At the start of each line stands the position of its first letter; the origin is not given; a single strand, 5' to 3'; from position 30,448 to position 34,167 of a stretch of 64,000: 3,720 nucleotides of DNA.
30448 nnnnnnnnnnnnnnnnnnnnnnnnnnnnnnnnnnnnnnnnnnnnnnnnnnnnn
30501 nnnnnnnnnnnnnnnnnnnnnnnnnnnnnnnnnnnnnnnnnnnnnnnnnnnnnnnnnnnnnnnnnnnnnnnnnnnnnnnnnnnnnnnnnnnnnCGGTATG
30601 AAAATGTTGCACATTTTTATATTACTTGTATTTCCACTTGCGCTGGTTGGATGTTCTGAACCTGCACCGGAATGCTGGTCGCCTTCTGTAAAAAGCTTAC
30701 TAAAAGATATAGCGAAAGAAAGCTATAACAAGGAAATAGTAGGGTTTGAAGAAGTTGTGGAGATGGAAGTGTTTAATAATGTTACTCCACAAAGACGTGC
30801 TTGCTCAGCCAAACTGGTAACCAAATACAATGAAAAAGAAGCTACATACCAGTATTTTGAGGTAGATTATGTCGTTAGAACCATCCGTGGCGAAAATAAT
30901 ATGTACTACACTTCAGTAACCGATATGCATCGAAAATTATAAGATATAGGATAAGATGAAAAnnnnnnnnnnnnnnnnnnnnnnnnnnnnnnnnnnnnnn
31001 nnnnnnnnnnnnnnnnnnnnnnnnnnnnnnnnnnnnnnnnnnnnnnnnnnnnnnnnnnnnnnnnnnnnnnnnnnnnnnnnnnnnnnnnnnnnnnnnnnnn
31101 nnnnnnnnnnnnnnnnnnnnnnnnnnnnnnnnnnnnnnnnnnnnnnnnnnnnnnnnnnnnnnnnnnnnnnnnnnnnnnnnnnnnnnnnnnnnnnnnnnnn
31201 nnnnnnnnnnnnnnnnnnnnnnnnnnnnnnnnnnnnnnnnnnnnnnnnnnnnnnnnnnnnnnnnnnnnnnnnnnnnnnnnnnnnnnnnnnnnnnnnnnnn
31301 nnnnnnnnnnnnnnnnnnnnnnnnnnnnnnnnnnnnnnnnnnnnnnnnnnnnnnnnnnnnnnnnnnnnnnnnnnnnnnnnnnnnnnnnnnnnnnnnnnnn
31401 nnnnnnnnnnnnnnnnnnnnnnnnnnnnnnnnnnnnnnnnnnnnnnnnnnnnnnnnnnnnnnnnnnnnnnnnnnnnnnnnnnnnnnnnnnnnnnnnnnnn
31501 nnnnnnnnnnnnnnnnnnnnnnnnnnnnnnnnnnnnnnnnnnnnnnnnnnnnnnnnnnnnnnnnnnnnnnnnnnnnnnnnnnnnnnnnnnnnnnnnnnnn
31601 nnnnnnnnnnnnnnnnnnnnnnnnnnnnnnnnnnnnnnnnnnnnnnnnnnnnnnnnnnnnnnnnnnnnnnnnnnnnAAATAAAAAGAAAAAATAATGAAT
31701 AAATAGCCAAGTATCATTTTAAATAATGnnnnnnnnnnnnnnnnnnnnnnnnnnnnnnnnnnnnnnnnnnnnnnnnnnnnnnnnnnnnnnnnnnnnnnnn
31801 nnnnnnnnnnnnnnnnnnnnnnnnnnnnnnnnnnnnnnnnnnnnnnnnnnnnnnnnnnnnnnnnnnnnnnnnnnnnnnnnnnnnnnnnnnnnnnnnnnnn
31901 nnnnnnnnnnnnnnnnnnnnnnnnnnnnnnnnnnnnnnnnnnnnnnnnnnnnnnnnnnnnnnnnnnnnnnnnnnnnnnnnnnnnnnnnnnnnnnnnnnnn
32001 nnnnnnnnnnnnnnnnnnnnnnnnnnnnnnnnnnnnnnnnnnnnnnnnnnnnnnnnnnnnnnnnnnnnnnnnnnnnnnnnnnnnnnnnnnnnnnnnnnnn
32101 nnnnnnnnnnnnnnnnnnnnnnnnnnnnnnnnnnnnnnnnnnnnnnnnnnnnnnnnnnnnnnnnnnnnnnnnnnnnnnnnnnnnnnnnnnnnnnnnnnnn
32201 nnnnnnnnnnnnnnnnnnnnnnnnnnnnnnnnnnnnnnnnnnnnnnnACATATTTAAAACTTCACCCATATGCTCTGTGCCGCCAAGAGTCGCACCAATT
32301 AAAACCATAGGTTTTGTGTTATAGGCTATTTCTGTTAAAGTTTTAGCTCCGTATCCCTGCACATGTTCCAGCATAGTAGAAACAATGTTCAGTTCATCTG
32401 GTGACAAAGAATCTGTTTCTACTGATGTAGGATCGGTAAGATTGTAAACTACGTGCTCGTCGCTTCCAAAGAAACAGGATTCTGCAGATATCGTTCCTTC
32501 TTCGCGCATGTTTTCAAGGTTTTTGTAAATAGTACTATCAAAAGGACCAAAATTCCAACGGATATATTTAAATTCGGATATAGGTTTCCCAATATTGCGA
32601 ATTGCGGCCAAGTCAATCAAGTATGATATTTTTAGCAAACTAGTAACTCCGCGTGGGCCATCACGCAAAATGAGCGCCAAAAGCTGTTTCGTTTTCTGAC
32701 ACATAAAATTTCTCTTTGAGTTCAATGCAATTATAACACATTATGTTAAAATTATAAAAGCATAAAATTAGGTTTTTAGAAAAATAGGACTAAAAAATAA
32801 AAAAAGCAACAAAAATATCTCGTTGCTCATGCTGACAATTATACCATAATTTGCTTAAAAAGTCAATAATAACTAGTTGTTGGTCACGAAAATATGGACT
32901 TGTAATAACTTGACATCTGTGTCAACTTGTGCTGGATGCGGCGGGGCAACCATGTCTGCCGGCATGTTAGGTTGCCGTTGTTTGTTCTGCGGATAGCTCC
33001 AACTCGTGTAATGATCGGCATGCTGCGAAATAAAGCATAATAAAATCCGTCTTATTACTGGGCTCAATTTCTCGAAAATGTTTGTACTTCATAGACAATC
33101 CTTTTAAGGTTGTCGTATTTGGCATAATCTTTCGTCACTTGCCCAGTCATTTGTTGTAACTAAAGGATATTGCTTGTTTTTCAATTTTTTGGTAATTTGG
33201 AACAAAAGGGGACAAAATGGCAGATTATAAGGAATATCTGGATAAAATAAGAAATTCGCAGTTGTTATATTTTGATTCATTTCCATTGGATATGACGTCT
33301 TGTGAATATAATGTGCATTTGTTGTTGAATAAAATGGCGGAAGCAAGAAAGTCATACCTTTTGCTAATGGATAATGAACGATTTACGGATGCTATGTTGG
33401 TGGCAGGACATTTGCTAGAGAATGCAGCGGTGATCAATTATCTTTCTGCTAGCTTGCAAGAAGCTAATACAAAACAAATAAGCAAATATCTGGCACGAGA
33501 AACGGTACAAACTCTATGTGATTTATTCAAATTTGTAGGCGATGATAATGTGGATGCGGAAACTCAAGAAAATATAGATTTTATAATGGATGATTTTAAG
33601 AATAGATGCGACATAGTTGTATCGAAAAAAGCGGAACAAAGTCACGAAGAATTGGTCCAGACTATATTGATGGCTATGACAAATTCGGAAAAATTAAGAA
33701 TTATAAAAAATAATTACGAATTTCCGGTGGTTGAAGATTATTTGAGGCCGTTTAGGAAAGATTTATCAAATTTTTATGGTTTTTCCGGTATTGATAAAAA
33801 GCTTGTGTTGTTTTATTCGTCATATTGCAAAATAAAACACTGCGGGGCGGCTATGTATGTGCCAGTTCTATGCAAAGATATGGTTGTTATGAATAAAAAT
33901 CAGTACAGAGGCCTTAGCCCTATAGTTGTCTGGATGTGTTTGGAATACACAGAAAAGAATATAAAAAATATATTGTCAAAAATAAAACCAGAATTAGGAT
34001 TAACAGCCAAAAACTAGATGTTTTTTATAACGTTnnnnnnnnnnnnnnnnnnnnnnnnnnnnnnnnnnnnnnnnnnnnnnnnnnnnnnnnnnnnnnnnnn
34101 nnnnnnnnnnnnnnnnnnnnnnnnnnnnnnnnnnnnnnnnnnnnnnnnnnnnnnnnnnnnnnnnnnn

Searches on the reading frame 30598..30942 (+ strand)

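Call 3: search_protein_families(library=pfam, proteins=[window:30598-30942:+], max_evalue=0.1)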
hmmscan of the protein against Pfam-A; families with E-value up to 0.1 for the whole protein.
window:30598-30942:+ (114 aa): 0 families

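Call 5: search_protein_families(library=ncbifam, proteins=[window:30598-30942:+], max_evalue=1)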
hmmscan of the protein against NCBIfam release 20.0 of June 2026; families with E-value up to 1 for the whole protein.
window:30598-30942:+ (114 aa): 1 family
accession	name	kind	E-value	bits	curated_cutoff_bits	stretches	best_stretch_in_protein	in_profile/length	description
NF033894.1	Eex_IncN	subfamily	0.048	13.6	33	1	6-38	6-32/65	EexN family lipoprotein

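Call 6: search_protein_families(library=phrogs, proteins=[window:30598-30942:+], max_evalue=1)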
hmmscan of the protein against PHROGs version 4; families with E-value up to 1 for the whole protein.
window:30598-30942:+ (114 aa): 4 families
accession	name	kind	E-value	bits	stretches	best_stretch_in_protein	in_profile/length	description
phrog_5273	-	unknown function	0.048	14.7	1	32-52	8-28/65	-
phrog_902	-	unknown function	0.11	13.8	1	1-44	6-29/118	-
phrog_32547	-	head and packaging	0.16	13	1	20-41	32-53/105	virion structural protein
phrog_7022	-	unknown function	0.18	12.9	1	37-85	33-84/87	-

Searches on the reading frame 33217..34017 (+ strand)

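Call 3: search_protein_families(library=pfam, proteins=[window:33217-34017:+], max_evalue=0.1)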
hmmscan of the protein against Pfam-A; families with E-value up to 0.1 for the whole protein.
window:33217-34017:+ (266 aa): 1 family
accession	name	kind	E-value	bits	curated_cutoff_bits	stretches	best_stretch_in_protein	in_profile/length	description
PF07470.19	Glyco_hydro_88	-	0.014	14.8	26.6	1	94-167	77-150/352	Glycosyl Hydrolase Family 88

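Call 4: search_protein_families(library=padloc, proteins=[window:33217-34017:+], max_evalue=0.1)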
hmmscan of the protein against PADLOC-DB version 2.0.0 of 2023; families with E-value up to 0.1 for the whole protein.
window:33217-34017:+ (266 aa): 0 families

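Call 5: search_protein_families(library=ncbifam, proteins=[window:33217-34017:+], max_evalue=1)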
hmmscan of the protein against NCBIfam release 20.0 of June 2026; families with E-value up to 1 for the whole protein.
window:33217-34017:+ (266 aa): 1 family
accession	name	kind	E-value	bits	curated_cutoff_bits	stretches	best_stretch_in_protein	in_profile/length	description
NF041311.1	Sig_rec_Srp19_Halo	equivalog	0.16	12.5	140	1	67-150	2-84/93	signal recognition particle subunit SRP19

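Call 6: search_protein_families(library=phrogs, proteins=[window:33217-34017:+], max_evalue=1)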
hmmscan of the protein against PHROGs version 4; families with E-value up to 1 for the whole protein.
window:33217-34017:+ (266 aa): 3 families
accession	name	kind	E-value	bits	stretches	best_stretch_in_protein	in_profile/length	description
phrog_22837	-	unknown function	0.041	15.4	1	83-135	19-71/104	-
phrog_26581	-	unknown function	0.11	13.6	1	84-138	20-77/77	-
phrog_26531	-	unknown function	0.4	11.5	1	110-180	25-97/150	-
